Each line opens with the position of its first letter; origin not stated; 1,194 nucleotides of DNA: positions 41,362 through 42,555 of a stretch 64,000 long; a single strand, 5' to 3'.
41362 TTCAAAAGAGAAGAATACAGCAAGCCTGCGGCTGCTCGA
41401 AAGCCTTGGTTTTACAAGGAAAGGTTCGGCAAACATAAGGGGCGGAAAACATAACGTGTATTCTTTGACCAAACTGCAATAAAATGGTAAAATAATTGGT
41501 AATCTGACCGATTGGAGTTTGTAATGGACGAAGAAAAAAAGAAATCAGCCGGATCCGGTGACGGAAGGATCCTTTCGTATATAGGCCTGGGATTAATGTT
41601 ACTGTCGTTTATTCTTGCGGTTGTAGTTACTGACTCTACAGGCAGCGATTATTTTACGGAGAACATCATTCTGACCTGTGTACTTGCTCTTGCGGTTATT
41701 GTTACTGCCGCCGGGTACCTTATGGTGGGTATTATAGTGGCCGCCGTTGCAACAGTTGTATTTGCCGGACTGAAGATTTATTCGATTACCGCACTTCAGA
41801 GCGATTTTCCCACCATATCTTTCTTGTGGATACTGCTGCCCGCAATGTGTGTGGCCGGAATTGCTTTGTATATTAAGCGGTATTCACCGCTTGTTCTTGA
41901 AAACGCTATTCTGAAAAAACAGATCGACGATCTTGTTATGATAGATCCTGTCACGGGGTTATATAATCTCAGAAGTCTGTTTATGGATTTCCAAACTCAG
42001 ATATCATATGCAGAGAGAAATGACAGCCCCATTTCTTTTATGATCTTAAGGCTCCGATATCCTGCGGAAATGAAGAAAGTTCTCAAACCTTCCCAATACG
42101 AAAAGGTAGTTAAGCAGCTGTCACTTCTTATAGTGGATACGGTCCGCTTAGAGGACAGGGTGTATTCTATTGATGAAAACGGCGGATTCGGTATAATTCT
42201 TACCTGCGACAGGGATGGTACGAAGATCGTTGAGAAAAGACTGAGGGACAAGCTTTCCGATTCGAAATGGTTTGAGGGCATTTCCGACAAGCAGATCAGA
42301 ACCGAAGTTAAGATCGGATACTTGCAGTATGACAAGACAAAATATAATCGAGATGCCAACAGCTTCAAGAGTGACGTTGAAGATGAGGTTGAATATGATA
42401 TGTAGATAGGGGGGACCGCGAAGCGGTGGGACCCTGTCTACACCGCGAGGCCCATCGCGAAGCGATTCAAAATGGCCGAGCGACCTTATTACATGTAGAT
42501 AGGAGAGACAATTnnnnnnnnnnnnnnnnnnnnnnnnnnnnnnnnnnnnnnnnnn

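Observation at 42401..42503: Three-copy, two-hairpin GC-rich repeat family with compensatory base changes, each copy starting on a TAG stop codon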

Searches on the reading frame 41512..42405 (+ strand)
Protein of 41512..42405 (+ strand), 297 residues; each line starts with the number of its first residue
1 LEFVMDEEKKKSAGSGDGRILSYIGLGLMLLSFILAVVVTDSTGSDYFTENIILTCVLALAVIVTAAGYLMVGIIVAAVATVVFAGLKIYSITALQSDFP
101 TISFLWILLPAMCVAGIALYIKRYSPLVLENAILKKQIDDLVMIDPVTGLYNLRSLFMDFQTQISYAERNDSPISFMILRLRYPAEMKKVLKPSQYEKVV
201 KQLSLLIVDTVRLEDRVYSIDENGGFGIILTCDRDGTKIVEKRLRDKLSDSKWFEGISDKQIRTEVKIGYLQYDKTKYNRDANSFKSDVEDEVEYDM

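Call 10: search_protein_families(library=pfam, proteins=[window:41512-42405:+])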
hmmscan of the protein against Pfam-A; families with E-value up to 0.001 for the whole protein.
window:41512-42405:+ (297 aa): 1 family
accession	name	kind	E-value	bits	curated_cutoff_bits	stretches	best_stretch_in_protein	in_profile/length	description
PF00990.26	GGDEF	-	1.3e-08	35.2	23.8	1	143-277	2-136/161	Diguanylate cyclase, GGDEF domain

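Call 37: find_homologous_proteins(query=window:41512-42402:+, max_evalue=1e-20)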
Query window:41512-42402:+ (297 aa): 417 proteins with E <= 1e-20 among 3034 candidates; the best 120 are listed.
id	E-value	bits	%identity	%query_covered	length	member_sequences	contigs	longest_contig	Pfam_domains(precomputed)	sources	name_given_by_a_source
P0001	1.8e-183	626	99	99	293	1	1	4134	PF00990.27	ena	-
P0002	2.2e-183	626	99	99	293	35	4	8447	PF00990.27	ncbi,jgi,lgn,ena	jgi:GGDEF domain-containing protein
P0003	1.9e-182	623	99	99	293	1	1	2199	PF00990.27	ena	-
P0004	2.6e-182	622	99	99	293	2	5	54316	PF00990.27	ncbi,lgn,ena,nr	ncbi:MAG: diguanylate cyclase [Lachnospiraceae bacterium]|nr:diguanylate cyclase [Lachnospiraceae ba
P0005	2.1e-181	619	98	99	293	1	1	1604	PF00990.27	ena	-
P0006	7.4e-169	578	91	99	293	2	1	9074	PF00990.27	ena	-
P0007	7.3e-168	575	88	99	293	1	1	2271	PF00990.27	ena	-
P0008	1.1e-167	574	88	99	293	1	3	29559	PF00990.27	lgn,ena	-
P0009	1.8e-167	574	87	99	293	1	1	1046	PF00990.27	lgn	-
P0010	1.9e-167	574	88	99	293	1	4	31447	PF00990.27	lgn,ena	-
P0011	2.0e-167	574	88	99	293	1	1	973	PF00990.27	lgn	-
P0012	4.6e-167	572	87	99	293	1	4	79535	PF00990.27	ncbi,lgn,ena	-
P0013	8.6e-167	571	87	99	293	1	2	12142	PF00990.27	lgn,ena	-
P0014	5.5e-164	562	87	99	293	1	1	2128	PF00990.27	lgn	-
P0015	2.7e-162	557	86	99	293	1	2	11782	PF00990.27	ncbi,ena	-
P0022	4.6e-150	517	79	99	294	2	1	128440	PF00990.27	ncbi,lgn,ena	-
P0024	7.5e-150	516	78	99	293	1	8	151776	PF00990.27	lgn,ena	-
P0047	1.2e-145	502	77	98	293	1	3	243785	PF00990.27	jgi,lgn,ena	-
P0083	2.0e-137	475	73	99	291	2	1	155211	PF00990.27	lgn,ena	-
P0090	2.3e-135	468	71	99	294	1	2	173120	PF00990.27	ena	-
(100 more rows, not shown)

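Call 39: find_encoding_contigs(protein=P0012, flank=10000, max_places=2)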
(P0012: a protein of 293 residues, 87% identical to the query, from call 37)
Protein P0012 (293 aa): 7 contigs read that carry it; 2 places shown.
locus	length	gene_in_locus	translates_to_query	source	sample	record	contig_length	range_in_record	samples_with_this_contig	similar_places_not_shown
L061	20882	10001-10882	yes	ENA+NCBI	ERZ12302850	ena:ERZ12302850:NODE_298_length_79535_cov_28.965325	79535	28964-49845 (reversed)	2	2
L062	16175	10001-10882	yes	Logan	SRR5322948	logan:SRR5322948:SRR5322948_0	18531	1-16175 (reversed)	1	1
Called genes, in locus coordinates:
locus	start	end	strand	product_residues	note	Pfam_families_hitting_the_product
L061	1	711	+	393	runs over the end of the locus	PF02653:BPD_transp_2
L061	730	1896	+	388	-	PF02653:BPD_transp_2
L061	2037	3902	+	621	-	PF01541:GIY-YIG, PF27096:UvrC_M, PF02151:UVR, PF22920:UvrC_RNaseH, PF08459:UvrC_RNaseH_dom, PF12826:HHH_2, PF14520:HHH_5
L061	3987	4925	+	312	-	PF02603:Hpr_kinase_N, PF27840:ScmC (faint), PF07475:Hpr_kinase_C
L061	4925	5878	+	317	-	PF00480:ROK, PF02685:Glucokinase (faint)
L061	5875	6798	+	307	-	PF01565:FAD_binding_4, PF02873:MurB_C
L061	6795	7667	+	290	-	PF03668:RapZ-like_N, PF22740:PapZ_C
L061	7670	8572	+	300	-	PF10298:WhiA_N (weak), PF14527:LAGLIDADG_WhiA, PF02650:HTH_WhiA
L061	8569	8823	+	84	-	PF00381:PTS-HPr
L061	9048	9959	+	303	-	PF13302:Acetyltransf_3, PF13420:Acetyltransf_4, PF00583:Acetyltransf_1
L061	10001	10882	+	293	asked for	PF00990:GGDEF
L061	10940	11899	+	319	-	PF01073:3Beta_HSD, PF01370:Epimerase, PF02719:Polysacc_synt_2, PF04321:RmlD_sub_bind, PF07993:NAD_binding_4 (weak), PF13460:NAD_binding_10, PF16363:GDP_Man_Dehyd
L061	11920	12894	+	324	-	PF00288:GHMP_kinases_N, PF08544:GHMP_kinases_C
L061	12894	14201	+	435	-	PF00483:NTP_transferase, PF12804:NTP_transf_3, PF00702:Hydrolase, PF13419:HAD_2 (weak), PF13242:Hydrolase_like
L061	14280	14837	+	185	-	PF01380:SIS (faint), PF13580:SIS_2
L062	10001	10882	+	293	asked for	PF00990:GGDEF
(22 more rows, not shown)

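Call 40: find_encoding_contigs(protein=P0002, flank=10000, max_places=2)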
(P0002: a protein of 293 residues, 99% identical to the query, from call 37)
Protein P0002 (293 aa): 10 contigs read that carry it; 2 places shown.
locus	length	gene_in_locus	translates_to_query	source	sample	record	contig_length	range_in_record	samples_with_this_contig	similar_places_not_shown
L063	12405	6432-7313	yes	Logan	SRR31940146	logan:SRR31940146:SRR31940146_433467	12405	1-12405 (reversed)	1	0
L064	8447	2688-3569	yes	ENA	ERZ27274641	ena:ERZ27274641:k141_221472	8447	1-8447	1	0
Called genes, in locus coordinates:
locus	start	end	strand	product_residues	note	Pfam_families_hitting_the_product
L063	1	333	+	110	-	?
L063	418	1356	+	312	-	PF02603:Hpr_kinase_N, PF27840:ScmC (faint), PF07475:Hpr_kinase_C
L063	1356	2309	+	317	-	PF00480:ROK, PF02685:Glucokinase (faint)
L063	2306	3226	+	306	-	PF01565:FAD_binding_4, PF02873:MurB_C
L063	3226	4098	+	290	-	PF03668:RapZ-like_N, PF22740:PapZ_C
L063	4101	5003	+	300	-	PF10298:WhiA_N (faint), PF14528:LAGLIDADG_3 (faint), PF14527:LAGLIDADG_WhiA, PF02650:HTH_WhiA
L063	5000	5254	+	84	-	PF00381:PTS-HPr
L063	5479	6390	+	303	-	PF13302:Acetyltransf_3, PF00583:Acetyltransf_1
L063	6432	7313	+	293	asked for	PF00990:GGDEF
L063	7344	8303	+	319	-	PF01073:3Beta_HSD, PF01370:Epimerase, PF02719:Polysacc_synt_2, PF04321:RmlD_sub_bind, PF07993:NAD_binding_4 (weak), PF13460:NAD_binding_10, PF16363:GDP_Man_Dehyd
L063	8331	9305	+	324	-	PF00288:GHMP_kinases_N, PF08544:GHMP_kinases_C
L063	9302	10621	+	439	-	PF00483:NTP_transferase, PF12804:NTP_transf_3 (weak), PF00702:Hydrolase (weak), PF13419:HAD_2 (faint), PF13242:Hydrolase_like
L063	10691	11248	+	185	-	PF01380:SIS (faint), PF13580:SIS_2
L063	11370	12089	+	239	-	PF00923:TAL_FSA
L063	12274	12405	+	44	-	?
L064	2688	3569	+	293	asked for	PF00990:GGDEF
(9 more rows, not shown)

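Call 41: find_encoding_contigs(protein=P0022, flank=10000, max_places=1)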
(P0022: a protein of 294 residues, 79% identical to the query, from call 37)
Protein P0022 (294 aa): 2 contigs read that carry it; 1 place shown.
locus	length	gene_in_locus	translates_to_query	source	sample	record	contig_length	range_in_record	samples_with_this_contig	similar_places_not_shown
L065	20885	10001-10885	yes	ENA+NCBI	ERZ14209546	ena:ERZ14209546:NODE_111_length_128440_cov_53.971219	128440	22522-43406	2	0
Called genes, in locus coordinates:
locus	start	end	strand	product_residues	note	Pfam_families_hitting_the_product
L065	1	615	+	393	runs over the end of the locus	PF02653:BPD_transp_2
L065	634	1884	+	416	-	PF02653:BPD_transp_2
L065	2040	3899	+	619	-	PF01541:GIY-YIG, PF27096:UvrC_M, PF02151:UVR, PF22920:UvrC_RNaseH, PF08459:UvrC_RNaseH_dom, PF12826:HHH_2, PF14520:HHH_5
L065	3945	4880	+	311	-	PF02603:Hpr_kinase_N, PF07475:Hpr_kinase_C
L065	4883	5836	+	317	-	PF00480:ROK, PF01869:BcrAD_BadFG (faint), PF02685:Glucokinase (faint)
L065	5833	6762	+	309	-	PF01565:FAD_binding_4, PF02873:MurB_C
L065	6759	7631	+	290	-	PF03668:RapZ-like_N, PF22740:PapZ_C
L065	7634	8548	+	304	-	PF10298:WhiA_N (faint), PF14528:LAGLIDADG_3 (faint), PF14527:LAGLIDADG_WhiA, PF02650:HTH_WhiA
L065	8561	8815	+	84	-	PF00381:PTS-HPr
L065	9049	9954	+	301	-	PF13302:Acetyltransf_3, PF13420:Acetyltransf_4 (weak), PF00583:Acetyltransf_1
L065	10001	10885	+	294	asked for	PF00990:GGDEF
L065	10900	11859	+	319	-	PF01073:3Beta_HSD, PF01370:Epimerase, PF02719:Polysacc_synt_2, PF04321:RmlD_sub_bind, PF07993:NAD_binding_4 (weak), PF13460:NAD_binding_10, PF16363:GDP_Man_Dehyd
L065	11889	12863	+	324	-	PF00288:GHMP_kinases_N, PF08544:GHMP_kinases_C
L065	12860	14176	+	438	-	PF00483:NTP_transferase, PF12804:NTP_transf_3, PF00702:Hydrolase, PF13419:HAD_2 (weak), PF13242:Hydrolase_like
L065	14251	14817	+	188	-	PF13580:SIS_2, PF01380:SIS (faint)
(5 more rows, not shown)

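Call 50: find_encoding_contigs(protein=P0024, flank=10000, max_places=1)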
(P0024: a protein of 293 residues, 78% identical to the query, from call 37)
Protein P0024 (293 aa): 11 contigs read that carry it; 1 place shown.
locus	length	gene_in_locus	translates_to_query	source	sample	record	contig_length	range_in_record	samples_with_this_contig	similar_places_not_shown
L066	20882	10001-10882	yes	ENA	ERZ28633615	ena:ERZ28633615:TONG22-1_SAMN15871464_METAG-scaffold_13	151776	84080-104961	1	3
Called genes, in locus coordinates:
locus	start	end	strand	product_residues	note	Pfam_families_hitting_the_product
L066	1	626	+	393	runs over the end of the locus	PF02653:BPD_transp_2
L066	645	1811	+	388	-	PF02653:BPD_transp_2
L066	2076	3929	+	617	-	PF01541:GIY-YIG, PF27096:UvrC_M, PF02151:UVR (weak), PF22920:UvrC_RNaseH, PF08459:UvrC_RNaseH_dom, PF12826:HHH_2, PF14520:HHH_5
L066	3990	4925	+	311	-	PF02603:Hpr_kinase_N, PF27840:ScmC (faint), PF07475:Hpr_kinase_C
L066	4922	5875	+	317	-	PF00480:ROK, PF01869:BcrAD_BadFG (faint)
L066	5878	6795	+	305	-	PF01565:FAD_binding_4, PF02873:MurB_C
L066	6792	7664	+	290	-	PF03668:RapZ-like_N, PF22740:PapZ_C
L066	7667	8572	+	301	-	PF10298:WhiA_N (weak), PF14527:LAGLIDADG_WhiA, PF02650:HTH_WhiA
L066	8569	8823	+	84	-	PF00381:PTS-HPr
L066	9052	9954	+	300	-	PF13420:Acetyltransf_4 (faint), PF13302:Acetyltransf_3, PF00583:Acetyltransf_1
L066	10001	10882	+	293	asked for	PF00990:GGDEF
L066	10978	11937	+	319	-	PF01073:3Beta_HSD, PF01370:Epimerase, PF02719:Polysacc_synt_2, PF04321:RmlD_sub_bind, PF07993:NAD_binding_4 (weak), PF13460:NAD_binding_10, PF16363:GDP_Man_Dehyd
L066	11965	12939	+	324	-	PF00288:GHMP_kinases_N, PF08544:GHMP_kinases_C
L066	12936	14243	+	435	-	PF00483:NTP_transferase, PF12804:NTP_transf_3, PF00702:Hydrolase, PF13419:HAD_2 (faint), PF13242:Hydrolase_like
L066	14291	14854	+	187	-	PF13580:SIS_2, PF01380:SIS (faint)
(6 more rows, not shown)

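Call 51: find_encoding_contigs(protein=P0047, flank=10000, max_places=1)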
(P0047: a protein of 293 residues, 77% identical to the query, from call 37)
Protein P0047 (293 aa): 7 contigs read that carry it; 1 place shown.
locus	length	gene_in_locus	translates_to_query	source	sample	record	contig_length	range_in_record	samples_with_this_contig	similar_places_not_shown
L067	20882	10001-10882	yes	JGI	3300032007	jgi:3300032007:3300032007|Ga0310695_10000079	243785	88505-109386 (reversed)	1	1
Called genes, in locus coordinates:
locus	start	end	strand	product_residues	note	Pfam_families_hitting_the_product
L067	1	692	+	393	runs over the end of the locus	PF02653:BPD_transp_2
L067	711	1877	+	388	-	PF02653:BPD_transp_2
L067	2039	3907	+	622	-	PF01541:GIY-YIG, PF27096:UvrC_M, PF02151:UVR, PF22920:UvrC_RNaseH, PF08459:UvrC_RNaseH_dom, PF12826:HHH_2, PF14520:HHH_5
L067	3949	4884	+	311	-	PF02603:Hpr_kinase_N, PF07475:Hpr_kinase_C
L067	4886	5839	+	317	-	PF00480:ROK, PF03309:Pan_kinase (faint)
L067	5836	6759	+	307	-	PF01565:FAD_binding_4, PF02873:MurB_C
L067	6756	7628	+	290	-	PF03668:RapZ-like_N, PF22740:PapZ_C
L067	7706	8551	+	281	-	PF14527:LAGLIDADG_WhiA, PF02650:HTH_WhiA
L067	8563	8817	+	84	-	PF00381:PTS-HPr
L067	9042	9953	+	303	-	PF13302:Acetyltransf_3, PF00583:Acetyltransf_1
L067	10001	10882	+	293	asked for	PF00990:GGDEF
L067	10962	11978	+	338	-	PF01370:Epimerase, PF02719:Polysacc_synt_2, PF04321:RmlD_sub_bind, PF01073:3Beta_HSD, PF07993:NAD_binding_4 (weak), PF13460:NAD_binding_10, PF16363:GDP_Man_Dehyd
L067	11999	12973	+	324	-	PF00288:GHMP_kinases_N, PF08544:GHMP_kinases_C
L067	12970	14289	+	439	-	PF00483:NTP_transferase, PF12804:NTP_transf_3, PF00702:Hydrolase, PF08645:PNK3P (weak), PF13419:HAD_2 (weak), PF13242:Hydrolase_like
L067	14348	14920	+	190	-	PF01380:SIS (faint), PF13580:SIS_2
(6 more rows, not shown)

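Call 52: find_encoding_contigs(protein=P0083, flank=10000, max_places=1)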
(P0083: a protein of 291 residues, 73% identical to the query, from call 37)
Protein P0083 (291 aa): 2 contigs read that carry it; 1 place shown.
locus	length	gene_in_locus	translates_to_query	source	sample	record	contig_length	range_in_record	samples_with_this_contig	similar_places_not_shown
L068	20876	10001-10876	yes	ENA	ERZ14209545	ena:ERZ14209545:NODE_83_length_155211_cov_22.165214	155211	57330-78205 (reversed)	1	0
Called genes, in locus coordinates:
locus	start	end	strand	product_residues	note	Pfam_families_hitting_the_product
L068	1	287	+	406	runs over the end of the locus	PF02653:BPD_transp_2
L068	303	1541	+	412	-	PF02653:BPD_transp_2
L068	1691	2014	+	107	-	-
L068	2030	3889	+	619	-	PF01541:GIY-YIG, PF27096:UvrC_M, PF02151:UVR, PF22920:UvrC_RNaseH, PF08459:UvrC_RNaseH_dom, PF12826:HHH_2, PF14520:HHH_5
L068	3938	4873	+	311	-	PF02603:Hpr_kinase_N, PF27840:ScmC (faint), PF07475:Hpr_kinase_C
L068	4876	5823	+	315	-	PF00480:ROK, PF01869:BcrAD_BadFG (faint)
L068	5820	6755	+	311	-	PF01565:FAD_binding_4, PF02873:MurB_C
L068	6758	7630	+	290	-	PF03668:RapZ-like_N, PF22740:PapZ_C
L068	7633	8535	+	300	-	PF14527:LAGLIDADG_WhiA, PF02650:HTH_WhiA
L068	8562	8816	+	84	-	PF00381:PTS-HPr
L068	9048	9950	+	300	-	PF13302:Acetyltransf_3, PF13420:Acetyltransf_4, PF00583:Acetyltransf_1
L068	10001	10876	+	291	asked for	PF00990:GGDEF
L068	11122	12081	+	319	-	PF01073:3Beta_HSD, PF01370:Epimerase, PF02719:Polysacc_synt_2, PF04321:RmlD_sub_bind, PF07993:NAD_binding_4 (weak), PF13460:NAD_binding_10, PF16363:GDP_Man_Dehyd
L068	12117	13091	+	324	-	PF00288:GHMP_kinases_N, PF08544:GHMP_kinases_C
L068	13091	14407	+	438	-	PF00483:NTP_transferase, PF12804:NTP_transf_3 (weak), PF00702:Hydrolase, PF13419:HAD_2 (weak), PF13242:Hydrolase_like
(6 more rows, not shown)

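Call 53: find_encoding_contigs(protein=P0090, flank=10000, max_places=1)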
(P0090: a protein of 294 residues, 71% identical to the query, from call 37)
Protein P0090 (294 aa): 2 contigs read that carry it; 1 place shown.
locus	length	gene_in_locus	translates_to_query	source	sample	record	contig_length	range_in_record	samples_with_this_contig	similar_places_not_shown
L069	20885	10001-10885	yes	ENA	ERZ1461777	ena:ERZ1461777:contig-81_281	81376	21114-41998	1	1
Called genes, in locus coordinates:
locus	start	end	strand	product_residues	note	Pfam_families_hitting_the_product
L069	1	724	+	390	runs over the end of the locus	PF02653:BPD_transp_2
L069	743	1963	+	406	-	PF02653:BPD_transp_2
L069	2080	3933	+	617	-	PF01541:GIY-YIG, PF27096:UvrC_M, PF02151:UVR, PF22920:UvrC_RNaseH, PF08459:UvrC_RNaseH_dom, PF12826:HHH_2, PF14520:HHH_5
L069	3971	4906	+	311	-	PF02603:Hpr_kinase_N, PF07475:Hpr_kinase_C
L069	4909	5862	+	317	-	PF00480:ROK, PF01869:BcrAD_BadFG (faint), PF02685:Glucokinase (weak)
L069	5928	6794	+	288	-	PF01565:FAD_binding_4, PF02873:MurB_C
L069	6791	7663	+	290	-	PF03668:RapZ-like_N, PF22740:PapZ_C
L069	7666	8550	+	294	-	PF10298:WhiA_N (faint), PF14527:LAGLIDADG_WhiA, PF14528:LAGLIDADG_3 (weak), PF02650:HTH_WhiA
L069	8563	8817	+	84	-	PF00381:PTS-HPr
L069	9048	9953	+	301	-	PF13420:Acetyltransf_4 (faint), PF13302:Acetyltransf_3, PF00583:Acetyltransf_1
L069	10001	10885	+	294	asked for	PF00990:GGDEF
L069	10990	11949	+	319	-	PF01073:3Beta_HSD, PF01370:Epimerase, PF02719:Polysacc_synt_2, PF04321:RmlD_sub_bind, PF07993:NAD_binding_4 (weak), PF13460:NAD_binding_10, PF16363:GDP_Man_Dehyd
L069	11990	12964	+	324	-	PF00288:GHMP_kinases_N, PF08544:GHMP_kinases_C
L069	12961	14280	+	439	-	PF00483:NTP_transferase, PF12804:NTP_transf_3 (weak), PF00702:Hydrolase (weak), PF13419:HAD_2 (weak), PF13242:Hydrolase_like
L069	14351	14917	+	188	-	PF13580:SIS_2, PF01380:SIS (faint)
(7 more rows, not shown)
